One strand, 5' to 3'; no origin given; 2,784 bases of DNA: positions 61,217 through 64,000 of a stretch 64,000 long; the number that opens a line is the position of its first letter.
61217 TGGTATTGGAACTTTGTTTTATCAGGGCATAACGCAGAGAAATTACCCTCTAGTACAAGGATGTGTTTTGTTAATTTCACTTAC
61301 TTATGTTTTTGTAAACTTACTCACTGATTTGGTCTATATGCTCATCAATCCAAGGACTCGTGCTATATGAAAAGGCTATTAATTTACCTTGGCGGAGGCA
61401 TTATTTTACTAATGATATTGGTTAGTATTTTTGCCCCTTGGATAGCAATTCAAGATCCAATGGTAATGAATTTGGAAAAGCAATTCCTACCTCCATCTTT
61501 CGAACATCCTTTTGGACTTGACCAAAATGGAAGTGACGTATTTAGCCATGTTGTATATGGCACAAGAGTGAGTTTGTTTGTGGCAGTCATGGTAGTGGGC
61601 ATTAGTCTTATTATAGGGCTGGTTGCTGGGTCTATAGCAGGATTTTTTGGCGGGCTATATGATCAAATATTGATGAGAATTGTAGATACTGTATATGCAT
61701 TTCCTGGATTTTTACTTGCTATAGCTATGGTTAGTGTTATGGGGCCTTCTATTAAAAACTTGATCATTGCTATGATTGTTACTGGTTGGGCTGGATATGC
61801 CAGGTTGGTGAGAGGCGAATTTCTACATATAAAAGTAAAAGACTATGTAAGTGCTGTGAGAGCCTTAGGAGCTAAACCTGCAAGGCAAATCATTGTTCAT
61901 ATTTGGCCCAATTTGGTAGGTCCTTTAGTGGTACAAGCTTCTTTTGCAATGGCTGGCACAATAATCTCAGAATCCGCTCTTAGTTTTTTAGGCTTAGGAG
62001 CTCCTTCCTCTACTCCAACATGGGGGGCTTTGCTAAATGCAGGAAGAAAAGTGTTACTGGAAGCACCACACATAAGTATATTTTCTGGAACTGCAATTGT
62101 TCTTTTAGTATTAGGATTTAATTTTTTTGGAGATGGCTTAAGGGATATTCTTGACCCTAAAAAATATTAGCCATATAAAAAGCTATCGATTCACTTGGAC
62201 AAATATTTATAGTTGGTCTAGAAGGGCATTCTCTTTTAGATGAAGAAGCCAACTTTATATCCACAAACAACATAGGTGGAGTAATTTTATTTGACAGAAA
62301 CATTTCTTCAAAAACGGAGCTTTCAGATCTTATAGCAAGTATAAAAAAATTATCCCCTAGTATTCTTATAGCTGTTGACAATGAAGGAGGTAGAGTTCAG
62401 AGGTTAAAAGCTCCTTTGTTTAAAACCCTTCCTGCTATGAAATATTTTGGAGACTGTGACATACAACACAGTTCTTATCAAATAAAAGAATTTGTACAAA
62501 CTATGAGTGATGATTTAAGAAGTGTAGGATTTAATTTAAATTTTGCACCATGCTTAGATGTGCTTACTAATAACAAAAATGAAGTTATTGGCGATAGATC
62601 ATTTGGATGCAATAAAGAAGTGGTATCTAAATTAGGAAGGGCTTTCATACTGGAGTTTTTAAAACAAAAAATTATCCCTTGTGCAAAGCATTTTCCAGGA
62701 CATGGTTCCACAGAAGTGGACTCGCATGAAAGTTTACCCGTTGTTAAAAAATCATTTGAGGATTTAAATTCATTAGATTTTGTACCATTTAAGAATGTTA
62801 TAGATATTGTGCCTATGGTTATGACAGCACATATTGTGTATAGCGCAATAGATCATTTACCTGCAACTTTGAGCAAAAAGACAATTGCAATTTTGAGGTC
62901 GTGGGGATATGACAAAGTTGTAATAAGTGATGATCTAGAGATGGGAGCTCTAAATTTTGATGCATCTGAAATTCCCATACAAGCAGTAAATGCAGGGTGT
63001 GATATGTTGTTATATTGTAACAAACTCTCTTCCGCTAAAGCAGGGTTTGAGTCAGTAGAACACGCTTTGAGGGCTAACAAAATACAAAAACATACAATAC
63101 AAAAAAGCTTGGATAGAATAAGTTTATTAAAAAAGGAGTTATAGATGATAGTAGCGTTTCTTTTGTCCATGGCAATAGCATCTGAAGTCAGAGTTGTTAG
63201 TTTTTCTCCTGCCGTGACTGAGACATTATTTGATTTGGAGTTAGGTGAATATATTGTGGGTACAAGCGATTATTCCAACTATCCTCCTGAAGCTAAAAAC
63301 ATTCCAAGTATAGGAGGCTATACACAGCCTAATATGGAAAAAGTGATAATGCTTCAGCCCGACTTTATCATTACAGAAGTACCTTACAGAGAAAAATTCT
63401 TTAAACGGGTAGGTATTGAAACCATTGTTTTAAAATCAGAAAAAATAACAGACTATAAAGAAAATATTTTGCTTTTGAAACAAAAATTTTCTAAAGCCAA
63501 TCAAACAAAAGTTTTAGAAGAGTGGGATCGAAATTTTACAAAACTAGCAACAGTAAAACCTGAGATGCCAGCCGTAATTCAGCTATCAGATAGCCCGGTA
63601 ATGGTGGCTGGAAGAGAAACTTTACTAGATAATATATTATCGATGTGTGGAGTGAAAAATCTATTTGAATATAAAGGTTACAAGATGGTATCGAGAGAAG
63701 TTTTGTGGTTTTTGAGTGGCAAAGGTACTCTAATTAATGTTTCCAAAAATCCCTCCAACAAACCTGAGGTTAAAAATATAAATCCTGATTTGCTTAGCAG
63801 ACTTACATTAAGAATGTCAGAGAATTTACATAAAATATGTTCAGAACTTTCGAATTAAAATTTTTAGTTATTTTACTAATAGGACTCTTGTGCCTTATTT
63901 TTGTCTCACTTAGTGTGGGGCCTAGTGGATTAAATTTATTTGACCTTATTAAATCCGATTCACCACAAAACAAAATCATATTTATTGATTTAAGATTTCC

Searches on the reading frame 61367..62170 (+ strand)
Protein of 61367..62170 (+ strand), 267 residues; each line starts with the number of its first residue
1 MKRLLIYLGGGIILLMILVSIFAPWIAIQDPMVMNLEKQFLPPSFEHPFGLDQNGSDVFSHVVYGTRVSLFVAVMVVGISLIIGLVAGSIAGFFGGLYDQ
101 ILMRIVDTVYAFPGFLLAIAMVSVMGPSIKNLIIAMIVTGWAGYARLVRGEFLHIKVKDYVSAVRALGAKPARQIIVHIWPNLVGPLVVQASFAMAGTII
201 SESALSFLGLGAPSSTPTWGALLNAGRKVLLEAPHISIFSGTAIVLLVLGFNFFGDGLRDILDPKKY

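Call 24: search_protein_families(library=pfam, proteins=[window:61367-62170:+])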
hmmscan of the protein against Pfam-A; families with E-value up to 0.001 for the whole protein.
window:61367-62170:+ (267 aa): 2 families
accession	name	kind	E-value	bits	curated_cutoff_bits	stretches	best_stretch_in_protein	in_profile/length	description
PF00528.27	BPD_transp_1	-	1.4e-30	106.9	26.4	1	84-265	1-181/184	Binding-protein-dependent transport system inner membrane component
PF12911.12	OppC_N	-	4.1e-06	27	23.9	1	8-43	18-53/53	N-terminal TM domain of oligopeptide transport permease C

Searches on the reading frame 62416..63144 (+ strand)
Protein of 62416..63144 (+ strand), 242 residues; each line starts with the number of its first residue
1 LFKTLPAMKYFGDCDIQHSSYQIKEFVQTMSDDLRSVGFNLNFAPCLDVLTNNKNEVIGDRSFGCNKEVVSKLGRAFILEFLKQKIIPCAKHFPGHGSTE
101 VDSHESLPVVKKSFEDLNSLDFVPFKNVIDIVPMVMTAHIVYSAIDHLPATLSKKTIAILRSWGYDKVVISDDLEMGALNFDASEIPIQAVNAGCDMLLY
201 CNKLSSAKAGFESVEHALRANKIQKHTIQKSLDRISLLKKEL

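Call 24: search_protein_families(library=pfam, proteins=[window:62416-63144:+])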
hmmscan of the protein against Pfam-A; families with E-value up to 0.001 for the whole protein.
window:62416-63144:+ (242 aa): 1 family
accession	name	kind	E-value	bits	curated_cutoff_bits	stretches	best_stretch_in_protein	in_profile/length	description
PF00933.27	Glyco_hydro_3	-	1e-49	170.1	27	1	18-236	95-314/316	Glycosyl hydrolase family 3 N terminal domain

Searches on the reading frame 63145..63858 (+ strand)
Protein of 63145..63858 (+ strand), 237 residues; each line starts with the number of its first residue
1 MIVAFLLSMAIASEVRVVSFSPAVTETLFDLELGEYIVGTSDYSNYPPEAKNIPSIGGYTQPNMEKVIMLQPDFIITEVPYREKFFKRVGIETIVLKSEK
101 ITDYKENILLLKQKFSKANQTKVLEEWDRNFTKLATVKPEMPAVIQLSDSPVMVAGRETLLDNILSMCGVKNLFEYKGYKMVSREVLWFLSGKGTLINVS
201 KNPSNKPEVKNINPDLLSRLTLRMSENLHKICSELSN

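Call 24: search_protein_families(library=pfam, proteins=[window:63145-63858:+])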
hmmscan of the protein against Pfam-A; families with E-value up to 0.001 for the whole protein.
window:63145-63858:+ (237 aa): 1 family
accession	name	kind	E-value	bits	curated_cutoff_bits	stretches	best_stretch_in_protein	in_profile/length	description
PF01497.23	Peripla_BP_2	-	1.3e-15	57.9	27.5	1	17-185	1-185/235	Periplasmic binding protein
